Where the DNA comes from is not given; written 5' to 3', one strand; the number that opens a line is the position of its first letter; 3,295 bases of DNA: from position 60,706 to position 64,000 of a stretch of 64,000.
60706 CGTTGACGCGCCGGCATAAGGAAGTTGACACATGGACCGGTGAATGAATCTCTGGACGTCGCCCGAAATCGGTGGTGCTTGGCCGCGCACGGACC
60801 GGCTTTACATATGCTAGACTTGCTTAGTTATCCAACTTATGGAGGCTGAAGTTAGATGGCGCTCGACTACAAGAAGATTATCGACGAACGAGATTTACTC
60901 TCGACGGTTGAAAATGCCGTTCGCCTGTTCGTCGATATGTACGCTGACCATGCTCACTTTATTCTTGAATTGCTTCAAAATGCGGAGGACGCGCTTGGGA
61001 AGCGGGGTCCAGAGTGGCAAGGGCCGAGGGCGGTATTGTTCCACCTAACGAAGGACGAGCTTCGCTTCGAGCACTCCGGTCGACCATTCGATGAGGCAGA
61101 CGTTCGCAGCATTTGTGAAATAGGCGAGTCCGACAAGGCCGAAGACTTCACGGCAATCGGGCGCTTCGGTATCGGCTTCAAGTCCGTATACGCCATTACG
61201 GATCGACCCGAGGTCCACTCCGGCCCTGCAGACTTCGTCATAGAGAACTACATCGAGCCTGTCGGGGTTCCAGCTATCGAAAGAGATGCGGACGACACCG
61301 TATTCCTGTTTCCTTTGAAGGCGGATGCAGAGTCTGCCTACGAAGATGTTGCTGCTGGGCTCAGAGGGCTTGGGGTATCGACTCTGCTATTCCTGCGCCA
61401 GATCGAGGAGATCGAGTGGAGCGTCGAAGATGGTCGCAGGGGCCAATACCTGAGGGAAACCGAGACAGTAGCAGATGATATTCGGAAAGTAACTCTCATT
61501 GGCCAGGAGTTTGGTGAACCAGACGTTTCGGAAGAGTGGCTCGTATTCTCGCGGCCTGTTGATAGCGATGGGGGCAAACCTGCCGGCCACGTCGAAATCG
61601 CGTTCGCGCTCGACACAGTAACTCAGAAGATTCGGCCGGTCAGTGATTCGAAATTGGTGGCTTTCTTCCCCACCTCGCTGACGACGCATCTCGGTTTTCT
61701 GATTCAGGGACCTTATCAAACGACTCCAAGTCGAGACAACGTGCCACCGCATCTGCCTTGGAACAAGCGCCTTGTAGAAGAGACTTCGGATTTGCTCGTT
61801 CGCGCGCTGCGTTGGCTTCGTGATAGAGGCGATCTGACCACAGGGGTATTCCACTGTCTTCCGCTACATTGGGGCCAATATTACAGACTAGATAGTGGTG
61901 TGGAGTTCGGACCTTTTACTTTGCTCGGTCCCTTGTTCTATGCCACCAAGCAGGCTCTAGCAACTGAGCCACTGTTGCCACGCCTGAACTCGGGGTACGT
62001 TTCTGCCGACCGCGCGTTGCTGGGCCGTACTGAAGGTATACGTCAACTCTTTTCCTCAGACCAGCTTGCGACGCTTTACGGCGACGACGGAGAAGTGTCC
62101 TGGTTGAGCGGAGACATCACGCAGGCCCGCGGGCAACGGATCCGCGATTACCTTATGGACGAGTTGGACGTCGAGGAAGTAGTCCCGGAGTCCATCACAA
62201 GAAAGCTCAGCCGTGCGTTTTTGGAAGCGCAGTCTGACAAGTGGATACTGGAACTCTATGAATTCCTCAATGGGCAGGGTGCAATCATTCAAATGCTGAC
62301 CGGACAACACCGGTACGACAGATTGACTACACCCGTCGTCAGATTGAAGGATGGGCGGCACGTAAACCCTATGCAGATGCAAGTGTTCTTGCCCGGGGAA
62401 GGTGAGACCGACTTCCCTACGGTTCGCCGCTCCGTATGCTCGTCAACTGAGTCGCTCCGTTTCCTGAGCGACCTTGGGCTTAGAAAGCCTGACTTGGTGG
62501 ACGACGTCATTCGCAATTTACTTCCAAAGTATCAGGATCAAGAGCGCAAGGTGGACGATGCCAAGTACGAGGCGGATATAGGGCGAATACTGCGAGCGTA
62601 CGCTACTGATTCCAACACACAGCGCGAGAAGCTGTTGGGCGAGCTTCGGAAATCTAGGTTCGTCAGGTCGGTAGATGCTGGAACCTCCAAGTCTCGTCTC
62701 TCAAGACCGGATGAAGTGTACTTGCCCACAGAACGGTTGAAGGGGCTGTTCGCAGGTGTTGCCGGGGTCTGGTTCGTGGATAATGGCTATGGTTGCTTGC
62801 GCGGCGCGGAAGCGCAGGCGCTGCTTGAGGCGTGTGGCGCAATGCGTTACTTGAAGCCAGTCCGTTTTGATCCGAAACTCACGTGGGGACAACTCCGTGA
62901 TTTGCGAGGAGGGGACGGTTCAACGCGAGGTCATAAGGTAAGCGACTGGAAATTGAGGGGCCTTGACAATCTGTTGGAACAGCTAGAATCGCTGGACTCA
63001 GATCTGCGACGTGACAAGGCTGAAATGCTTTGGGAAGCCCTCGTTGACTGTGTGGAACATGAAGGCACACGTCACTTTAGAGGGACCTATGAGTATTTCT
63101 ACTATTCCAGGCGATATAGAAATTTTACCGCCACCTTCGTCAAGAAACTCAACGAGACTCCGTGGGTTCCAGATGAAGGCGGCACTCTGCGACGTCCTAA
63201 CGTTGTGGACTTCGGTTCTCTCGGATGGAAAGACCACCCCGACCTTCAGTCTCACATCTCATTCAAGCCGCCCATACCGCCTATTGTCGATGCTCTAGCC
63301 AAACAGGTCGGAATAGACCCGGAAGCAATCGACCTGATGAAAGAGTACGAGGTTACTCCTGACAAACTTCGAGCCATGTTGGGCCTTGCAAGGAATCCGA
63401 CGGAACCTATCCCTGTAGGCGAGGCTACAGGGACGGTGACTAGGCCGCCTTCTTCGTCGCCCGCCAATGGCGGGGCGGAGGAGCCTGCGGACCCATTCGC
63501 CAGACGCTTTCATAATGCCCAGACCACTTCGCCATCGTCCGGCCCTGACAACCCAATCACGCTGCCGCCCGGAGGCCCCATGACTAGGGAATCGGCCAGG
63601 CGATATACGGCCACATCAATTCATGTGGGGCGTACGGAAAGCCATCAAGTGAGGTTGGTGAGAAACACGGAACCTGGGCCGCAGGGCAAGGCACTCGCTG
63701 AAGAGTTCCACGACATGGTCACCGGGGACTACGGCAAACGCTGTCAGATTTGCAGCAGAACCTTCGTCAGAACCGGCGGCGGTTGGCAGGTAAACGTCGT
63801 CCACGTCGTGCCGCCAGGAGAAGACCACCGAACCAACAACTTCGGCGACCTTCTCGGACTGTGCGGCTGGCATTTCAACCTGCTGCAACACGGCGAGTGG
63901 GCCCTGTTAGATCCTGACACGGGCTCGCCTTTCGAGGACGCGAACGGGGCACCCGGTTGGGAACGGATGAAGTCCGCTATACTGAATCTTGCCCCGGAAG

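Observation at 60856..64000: Open-ended >1048-aa GHKL (sacsin-like) ATPase with an HNH-like motif, missing from the ORF track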

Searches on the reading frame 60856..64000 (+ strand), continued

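Call 15: search_protein_families(library=padloc, proteins=[L002:13293-16280:+, L001:3517-5247:+, P0001, P0092], max_evalue=0.01)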
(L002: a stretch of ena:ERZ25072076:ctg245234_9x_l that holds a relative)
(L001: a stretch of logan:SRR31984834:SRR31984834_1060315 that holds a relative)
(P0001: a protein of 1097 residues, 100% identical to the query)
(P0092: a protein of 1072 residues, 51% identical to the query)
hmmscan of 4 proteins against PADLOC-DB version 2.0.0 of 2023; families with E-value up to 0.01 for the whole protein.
L002:13293-16280:+ (995 aa): 48 families (the best 25 are shown)
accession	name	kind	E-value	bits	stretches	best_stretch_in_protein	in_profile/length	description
PDLC02623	DrmD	-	2.1e-101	338.3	1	58-965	73-999/1040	DrmD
PDLC02621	DrmD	-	9.4e-61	204.2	2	445-699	477-739/1040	DrmD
PDLC02500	BrxHI|BrxHII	-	8.6e-55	184.7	2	452-627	443-610/933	BrxHI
PDLC00659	HmaA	-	4.4e-50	168.5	2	452-717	473-743/1176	SNF2 helicase / DEAD-box helicase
PDLC02619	DrmD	-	4.2e-46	155.5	2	448-642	370-588/872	DrmD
PDLC02504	BrxHI|BrxHII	-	2.4e-40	136.3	2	467-634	465-625/971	BrxHII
PDLC02572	DrmA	-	4e-40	135.6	2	89-267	121-311/1043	DrmA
PDLC02634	DrmD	-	3.4e-36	122.4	2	81-283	86-287/900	DrmD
PDLC02843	DpdE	-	4.4e-35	118.9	2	455-705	541-794/1091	DpdE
PDLC02632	DrmD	-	9.7e-35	118.1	2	90-267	127-316/662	DrmD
PDLC02620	DrmD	-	4.5e-34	115.6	2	486-676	484-667/1060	DrmD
PDLC02633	DrmD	-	1.2e-32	110.8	2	467-605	504-644/839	DrmD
PDLC02193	PLD_Helicase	-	6.8e-32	108.5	2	411-619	601-827/905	-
PDLC02840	DpdE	-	1e-31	108.1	2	449-670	521-738/1091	DpdE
PDLC02846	DpdE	-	1.2e-28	97.6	2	78-263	154-333/1034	DpdE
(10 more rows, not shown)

L001:3517-5247:+ (577 aa): 45 families (the best 25 are shown)
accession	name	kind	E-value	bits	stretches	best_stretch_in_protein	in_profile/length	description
PDLC02623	DrmD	-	6e-72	240.8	1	58-577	73-612/1040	DrmD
PDLC02621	DrmD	-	6.9e-46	155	2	88-252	123-301/1040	DrmD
PDLC02500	BrxHI|BrxHII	-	4.6e-39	132.7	2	37-269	40-289/933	BrxHI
PDLC00659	HmaA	-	5e-36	122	2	57-258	74-276/1176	SNF2 helicase / DEAD-box helicase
PDLC02504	BrxHI|BrxHII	-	5.2e-31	105.4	2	59-280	83-304/971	BrxHII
PDLC02619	DrmD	-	7.3e-31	105.1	2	106-266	53-207/872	DrmD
PDLC02572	DrmA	-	4.1e-30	102.4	2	90-258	122-302/1043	DrmA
PDLC02634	DrmD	-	2.2e-27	93.3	2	80-283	85-287/900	DrmD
PDLC02843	DpdE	-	9.3e-27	91.3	2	83-263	155-308/1091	DpdE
PDLC02632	DrmD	-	1.8e-25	87.5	2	90-170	127-205/662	DrmD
PDLC02633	DrmD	-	4.9e-23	79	2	87-172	126-209/839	DrmD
PDLC02844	DpdE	-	1.2e-22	77.7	2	77-267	144-320/1074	DpdE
PDLC02620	DrmD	-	1.9e-21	73.8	2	96-275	110-290/1060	DrmD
PDLC02840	DpdE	-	8.1e-20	68.7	1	78-160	151-232/1091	DpdE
PDLC02846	DpdE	-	1.5e-18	64.1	1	77-255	153-325/1034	DpdE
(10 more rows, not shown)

P0001 (1097 aa): 9 families
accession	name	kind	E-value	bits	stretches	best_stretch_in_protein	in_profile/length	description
PDLC03972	TmtA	-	5.2e-59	198.4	1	22-684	31-694/1302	-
PDLC03968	TmtA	-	9.3e-59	197.2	1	21-782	64-850/1486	-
PDLC03966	TmtA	-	2.3e-47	159.6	1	28-336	39-392/1655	-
PDLC03965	TmtA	-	9.6e-39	131.2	2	35-127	33-119/1370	-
PDLC03964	TmtA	-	2.5e-38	129.9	2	160-573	202-597/1538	-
PDLC03971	TmtA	-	1.2e-33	113.8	2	35-123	57-145/1782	-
PDLC03969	TmtA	-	3.2e-19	66.1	2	85-322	89-344/1563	-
PDLC03970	TmtA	-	6e-11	39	1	74-116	95-136/1552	-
PDLC03967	TmtA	-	1.1e-08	31.9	1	38-112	44-113/1063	-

P0092 (1072 aa): 9 families
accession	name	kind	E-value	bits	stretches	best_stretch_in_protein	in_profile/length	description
PDLC03966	TmtA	-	2.1e-69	232.6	2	28-385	36-434/1655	-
PDLC03972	TmtA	-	4.3e-58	195.3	2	27-556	33-579/1302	-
PDLC03968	TmtA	-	7.4e-57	190.9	1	31-784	71-856/1486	-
PDLC03969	TmtA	-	3.5e-52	175.3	2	873-1070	1303-1512/1563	-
PDLC03965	TmtA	-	2.5e-48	162.9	3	38-127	33-119/1370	-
PDLC03964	TmtA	-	2e-43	146.7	3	145-450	190-466/1538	-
PDLC03971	TmtA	-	4.3e-36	122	2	29-123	50-145/1782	-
PDLC03970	TmtA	-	2.7e-14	50.1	1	38-126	65-143/1552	-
PDLC03967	TmtA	-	2.4e-10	37.5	2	39-122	42-123/1063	-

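Call 53: find_encoding_contigs(protein=P0107, flank=8000, max_places=2)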
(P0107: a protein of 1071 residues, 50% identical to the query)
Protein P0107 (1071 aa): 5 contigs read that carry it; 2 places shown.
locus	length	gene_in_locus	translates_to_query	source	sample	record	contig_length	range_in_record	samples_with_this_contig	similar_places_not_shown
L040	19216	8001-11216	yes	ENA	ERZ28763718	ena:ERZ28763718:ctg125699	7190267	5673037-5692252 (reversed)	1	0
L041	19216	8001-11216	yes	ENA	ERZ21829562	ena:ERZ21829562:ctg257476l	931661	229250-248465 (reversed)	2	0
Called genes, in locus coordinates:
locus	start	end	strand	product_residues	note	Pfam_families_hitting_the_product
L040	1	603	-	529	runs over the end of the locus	PF25183:OMP_b-brl_4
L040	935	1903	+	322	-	-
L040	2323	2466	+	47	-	-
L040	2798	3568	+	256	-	PF03781:FGE-sulfatase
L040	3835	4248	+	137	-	PF01894:YjbQ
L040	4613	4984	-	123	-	PF07583:PSCyt2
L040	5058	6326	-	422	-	-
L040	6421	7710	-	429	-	PF00872:Transposase_mut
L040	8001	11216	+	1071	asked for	PF25794:SACS, PF13020:NOV_C (weak)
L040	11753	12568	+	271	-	-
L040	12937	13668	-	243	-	PF01609:DDE_Tnp_1 (weak), PF13751:DDE_Tnp_1_6 (weak)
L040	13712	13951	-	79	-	-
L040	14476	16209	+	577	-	PF01609:DDE_Tnp_1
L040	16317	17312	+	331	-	-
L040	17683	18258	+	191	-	PF00078:RVT_1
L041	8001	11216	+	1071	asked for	PF25794:SACS, PF13020:NOV_C (weak)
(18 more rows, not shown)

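Call 54: find_encoding_contigs(protein=P0096, flank=8000, max_places=2)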
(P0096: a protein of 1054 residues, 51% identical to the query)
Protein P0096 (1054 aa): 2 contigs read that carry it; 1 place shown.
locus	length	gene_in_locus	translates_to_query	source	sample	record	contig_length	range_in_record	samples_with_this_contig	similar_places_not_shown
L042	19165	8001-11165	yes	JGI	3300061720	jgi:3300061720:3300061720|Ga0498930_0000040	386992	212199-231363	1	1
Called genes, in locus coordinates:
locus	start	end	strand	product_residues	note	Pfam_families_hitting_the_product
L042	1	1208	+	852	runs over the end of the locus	PF08722:Tn7_TnsA-like_N (faint)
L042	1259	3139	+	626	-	PF01555:N6_N4_Mtase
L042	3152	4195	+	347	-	PF00145:DNA_methylase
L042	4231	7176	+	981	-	PF00580:UvrD-helicase, PF13245:AAA_19, PF13361:UvrD_C, PF13538:UvrD_C_2 (weak), PF01930:Cas_Cas4 (faint), PF12705:PDDEXK_1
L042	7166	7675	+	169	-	PF03852:Vsr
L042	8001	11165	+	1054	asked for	PF25794:SACS, PF13020:NOV_C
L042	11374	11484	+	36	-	-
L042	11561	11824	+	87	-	-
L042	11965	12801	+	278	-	-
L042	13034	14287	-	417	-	PF07396:Porin_O_P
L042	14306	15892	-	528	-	PF03605:DcuA_DcuB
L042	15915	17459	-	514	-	PF00206:Lyase_1, PF10415:FumaraseC_C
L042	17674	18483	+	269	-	PF03976:PPK2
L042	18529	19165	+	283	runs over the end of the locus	PF13230:GATase_4, PF13522:GATase_6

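Call 55: find_encoding_contigs(protein=P0076, flank=8000, max_places=2)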
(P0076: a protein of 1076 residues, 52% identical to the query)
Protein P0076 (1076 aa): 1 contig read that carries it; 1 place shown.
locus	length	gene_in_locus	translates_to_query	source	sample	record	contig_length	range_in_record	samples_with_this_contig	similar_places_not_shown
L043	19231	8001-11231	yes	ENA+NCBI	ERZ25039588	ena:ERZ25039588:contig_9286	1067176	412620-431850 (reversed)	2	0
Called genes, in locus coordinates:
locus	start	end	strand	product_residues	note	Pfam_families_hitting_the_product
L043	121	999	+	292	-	-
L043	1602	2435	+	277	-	-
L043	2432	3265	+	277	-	-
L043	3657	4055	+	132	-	PF18563:TubC_N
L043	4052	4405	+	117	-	PF20586:DUF6788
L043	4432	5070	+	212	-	-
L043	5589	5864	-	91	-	-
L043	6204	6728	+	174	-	-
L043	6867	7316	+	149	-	-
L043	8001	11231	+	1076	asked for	PF25794:SACS, PF13020:NOV_C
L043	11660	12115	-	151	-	PF04977:DivIC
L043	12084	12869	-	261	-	PF02879:PGM_PMM_II, PF02880:PGM_PMM_III, PF00408:PGM_PMM_IV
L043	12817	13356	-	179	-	PF02878:PGM_PMM_I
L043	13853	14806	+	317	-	PF20030:bpMoxR, PF00493:MCM (faint), PF00004:AAA (weak), PF07726:AAA_3, PF07728:AAA_5, PF17863:AAA_lid_2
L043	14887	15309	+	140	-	PF00293:NUDIX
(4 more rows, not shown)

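Call 62: search_protein_families(library=pfam, alignment_id=A3, max_evalue=0.00001)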
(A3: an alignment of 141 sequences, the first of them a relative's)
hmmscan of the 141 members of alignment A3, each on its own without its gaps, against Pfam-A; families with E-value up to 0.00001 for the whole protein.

A. member 1, L002:7338-9557:- (739 aa): 2 families
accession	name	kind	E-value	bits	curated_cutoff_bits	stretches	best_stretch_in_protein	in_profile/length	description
PF02384.22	N6_Mtase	-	1.9e-54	185.5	20.4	1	197-512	3-279/311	N-6 DNA Methylase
PF12161.14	HsdM_N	-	1.9e-19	71.1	24.5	1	35-171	1-135/135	HsdM N-terminal domain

B. families by the number of members that match (of 141 scanned): 104 families (the first 25 are shown)
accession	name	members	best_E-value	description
PF02384.22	N6_Mtase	4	1.9e-54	N-6 DNA Methylase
PF01609.27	DDE_Tnp_1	4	9.3e-29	Transposase DDE domain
PF01850.27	PIN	3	2e-15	PIN domain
PF00206.25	Lyase_1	2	5e-78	Lyase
PF13684.11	FakA-like_C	2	7.7e-55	Fatty acid kinase subunit A-like, C-terminal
PF22014.2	DUF6932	2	3e-38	Family of unknown function (DUF6932)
PF02734.22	Dak2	2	2.1e-36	DAK2 domain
PF25794.1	SACS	2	2.8e-26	Sacsin domain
PF21645.3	FakA-like_M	2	1.1e-17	Fatty acid kinase subunit A-like, middle domain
PF00270.35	DEAD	2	3.1e-17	DEAD/DEAH box helicase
PF00830.24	Ribosomal_L28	2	4.9e-16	Ribosomal L28 family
PF13489.12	Methyltransf_23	2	2e-15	Methyltransferase domain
PF13847.12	Methyltransf_31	2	1.1e-14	Methyltransferase domain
PF01170.24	UPF0020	2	5.4e-10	RMKL-like, methyltransferase domain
PF01381.28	HTH_3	2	1.3e-09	Helix-turn-helix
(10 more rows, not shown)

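Call 63: search_protein_families(library=padloc, alignment_id=A3, max_evalue=1e-8)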
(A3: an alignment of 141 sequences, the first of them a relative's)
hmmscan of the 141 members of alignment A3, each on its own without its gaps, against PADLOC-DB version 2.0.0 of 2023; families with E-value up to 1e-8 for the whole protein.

A. member 1, L002:7338-9557:- (739 aa): 19 families
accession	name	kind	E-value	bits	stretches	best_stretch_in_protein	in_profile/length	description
PDLC03029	MTase_I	-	5e-247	819.6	1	34-735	8-660/661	Type I methyltransferase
PDLC03022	MTase_I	-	1.3e-40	137.5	1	200-510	166-448/857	Type I methyltransferase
PDLC03031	MTase_I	-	1.4e-34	117.5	1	45-511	17-459/834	Type I methyltransferase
PDLC03027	MTase_I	-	1.5e-34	117.7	1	200-512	138-413/810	Type I methyltransferase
PDLC03019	MTase_I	-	2.5e-29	100.2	1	197-513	147-427/932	Type I methyltransferase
PDLC03026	MTase_I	-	9e-27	92.3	1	196-508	119-400/487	Type I methyltransferase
PDLC03032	MTase_I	-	3e-25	86.4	1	176-505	119-408/1001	Type I methyltransferase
PDLC03021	MTase_I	-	4.9e-25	86.3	1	196-542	142-449/491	Type I methyltransferase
PDLC03038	MTase_I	-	3.3e-24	82.8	1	195-477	146-397/896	Type I methyltransferase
PDLC03035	MTase_I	-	8.4e-24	82.1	1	191-505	146-428/653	Type I methyltransferase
PDLC03028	MTase_I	-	2.8e-20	70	1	35-509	729-1163/1236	Type I methyltransferase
PDLC03240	MTase_II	-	7.2e-20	69.3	1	198-531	162-452/511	Type II methyltransferase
PDLC03033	MTase_I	-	1.6e-19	68.3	1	201-510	183-466/541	Type I methyltransferase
PDLC03039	MTase_I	-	1.9e-17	60.7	1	198-479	147-397/708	Type I methyltransferase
PDLC03025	MTase_I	-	1.2e-15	55.2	1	197-340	141-280/569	Type I methyltransferase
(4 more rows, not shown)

B. families by the number of members that match (of 141 scanned): 111 families (the first 25 are shown)
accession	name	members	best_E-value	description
PDLC04134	mad2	6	5.4e-22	mads_2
PDLC03338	MTase_II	3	2.3e-18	Type II methyltransferase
PDLC03025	MTase_I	3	1.2e-15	Type I methyltransferase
PDLC03348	MTase_II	3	5.2e-13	Type II methyltransferase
PDLC03969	TmtA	2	2.2e-94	-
PDLC03630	REase_MTase_IIG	2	1.7e-63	Type IIG restriction enzyme-methyltransferase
PDLC01761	Cas3b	2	3.3e-46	-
PDLC03966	TmtA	2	5e-36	-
PDLC01770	Cas3g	2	2.6e-30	-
PDLC03965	TmtA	2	8.4e-27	-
PDLC03026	MTase_I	2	9e-27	Type I methyltransferase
PDLC03021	MTase_I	2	4.9e-25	Type I methyltransferase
PDLC03972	TmtA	2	7.6e-23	-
PDLC03971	TmtA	2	2.7e-19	-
PDLC02506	BrxL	1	2.5e-286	BrxL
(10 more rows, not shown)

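Call 79: find_homologous_proteins(query=L002:13293-16277:+, max_evalue=1e-20)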
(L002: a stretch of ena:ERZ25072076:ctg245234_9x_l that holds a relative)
Query L002:13293-16277:+ (995 aa): 2217 proteins with E <= 1e-20 among 8000 candidates; the best 120 are listed.
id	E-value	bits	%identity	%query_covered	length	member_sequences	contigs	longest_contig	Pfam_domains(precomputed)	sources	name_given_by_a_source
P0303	0.0e+0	2089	94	100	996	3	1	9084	PF00176.30,PF00271.38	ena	-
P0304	0.0e+0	2036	92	100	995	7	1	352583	PF00176.30,PF00271.38,PF04851.22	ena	-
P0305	0.0e+0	2036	91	100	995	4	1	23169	PF00176.30,PF00271.38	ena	-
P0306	0.0e+0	2036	92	100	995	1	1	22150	PF00176.30,PF00271.38,PF04851.22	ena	-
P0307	0.0e+0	2024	91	100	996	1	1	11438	PF00176.30,PF00271.38,PF04851.22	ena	-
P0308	0.0e+0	1985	90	100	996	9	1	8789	PF00176.30,PF00271.38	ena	-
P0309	0.0e+0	1980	89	100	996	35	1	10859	PF00176.30,PF00271.38,PF04851.22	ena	-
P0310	0.0e+0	1977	88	100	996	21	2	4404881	PF00176.30,PF00271.38,PF04851.22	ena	-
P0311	0.0e+0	1975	88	100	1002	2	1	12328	PF00176.30,PF00271.38,PF04851.22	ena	-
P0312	0.0e+0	1974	89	100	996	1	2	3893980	PF00176.30,PF00271.38,PF04851.22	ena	-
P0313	0.0e+0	1974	89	100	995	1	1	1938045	PF00176.30,PF00271.38,PF04851.22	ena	-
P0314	0.0e+0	1969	89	100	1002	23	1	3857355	PF00176.30,PF00271.38,PF04851.22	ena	-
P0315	0.0e+0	1964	88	100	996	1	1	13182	PF00176.30,PF00271.38,PF04851.22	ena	-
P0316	0.0e+0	1963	88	99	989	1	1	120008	PF00176.30,PF00271.38,PF04851.22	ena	-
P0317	0.0e+0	1963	88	100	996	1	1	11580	PF00176.30,PF00271.38,PF04851.22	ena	-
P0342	0.0e+0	1823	81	100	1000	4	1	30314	PF00176.30,PF00271.38,PF04851.22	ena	-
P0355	0.0e+0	1692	75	99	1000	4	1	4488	PF00176.30,PF00271.38,PF04851.22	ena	-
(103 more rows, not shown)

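Call 90: search_solved_structures(query=L002:13293-16277:+, max_evalue=0.00001)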
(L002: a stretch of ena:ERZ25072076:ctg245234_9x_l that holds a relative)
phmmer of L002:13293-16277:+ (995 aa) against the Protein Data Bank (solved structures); distinct sequences matched with E-value up to 0.00001: 151 (the best 60 are shown).
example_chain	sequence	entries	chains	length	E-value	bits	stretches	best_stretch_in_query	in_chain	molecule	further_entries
8so8_A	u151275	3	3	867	9.6e-30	106.6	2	78-268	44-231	RNA polymerase-associated protein RapA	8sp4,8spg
4s20_K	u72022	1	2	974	1.1e-29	106.4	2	78-268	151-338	RNA polymerase-associated protein RapA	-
6bog_A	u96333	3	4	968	1.2e-29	106.3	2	78-268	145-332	RNA polymerase-associated protein RapA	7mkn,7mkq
7m8e_F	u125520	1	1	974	1.2e-29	106.2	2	78-268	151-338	RNA polymerase-associated protein RapA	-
8t0l_F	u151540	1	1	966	8.5e-29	103.4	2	80-268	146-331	RNA polymerase-associated protein RapA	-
5jxr_A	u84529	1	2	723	4.1e-20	74.7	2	107-279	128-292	Chromatin-remodeling complex ATPase-like protein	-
6pwf_K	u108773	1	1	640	4.6e-20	74.5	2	107-279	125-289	chromatin remodeling factor ISWI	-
8skz_A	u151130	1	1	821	4.3e-18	68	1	473-628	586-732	ATP-dependent DNA helicase DDM1,Lymphoid-specific helicase chimera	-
6ne3_W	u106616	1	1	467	7.8e-18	67.2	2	107-271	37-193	SWI/SNF-related matrix-associated actin-dependent regulator of chromatin subfamily A membe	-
7ux9_P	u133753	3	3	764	1.5e-17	66.2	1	469-628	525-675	ATP-dependent DNA helicase DDM1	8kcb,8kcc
8wh5_K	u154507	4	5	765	1.5e-17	66.2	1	469-628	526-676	ATP-dependent DNA helicase DDM1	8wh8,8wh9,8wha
6gej_M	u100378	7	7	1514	1.5e-17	66.2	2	462-618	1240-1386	Helicase SWR1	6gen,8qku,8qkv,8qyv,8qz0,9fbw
8j90_K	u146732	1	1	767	1.5e-17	66.2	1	469-628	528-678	ATP-dependent DNA helicase DDM1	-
9b1d_A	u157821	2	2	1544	1.6e-17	66.1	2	462-618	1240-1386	Helicase SWR1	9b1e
6jyl_K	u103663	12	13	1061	7.2e-17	64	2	107-275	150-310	ISWI chromatin-remodeling complex ATPase ISW1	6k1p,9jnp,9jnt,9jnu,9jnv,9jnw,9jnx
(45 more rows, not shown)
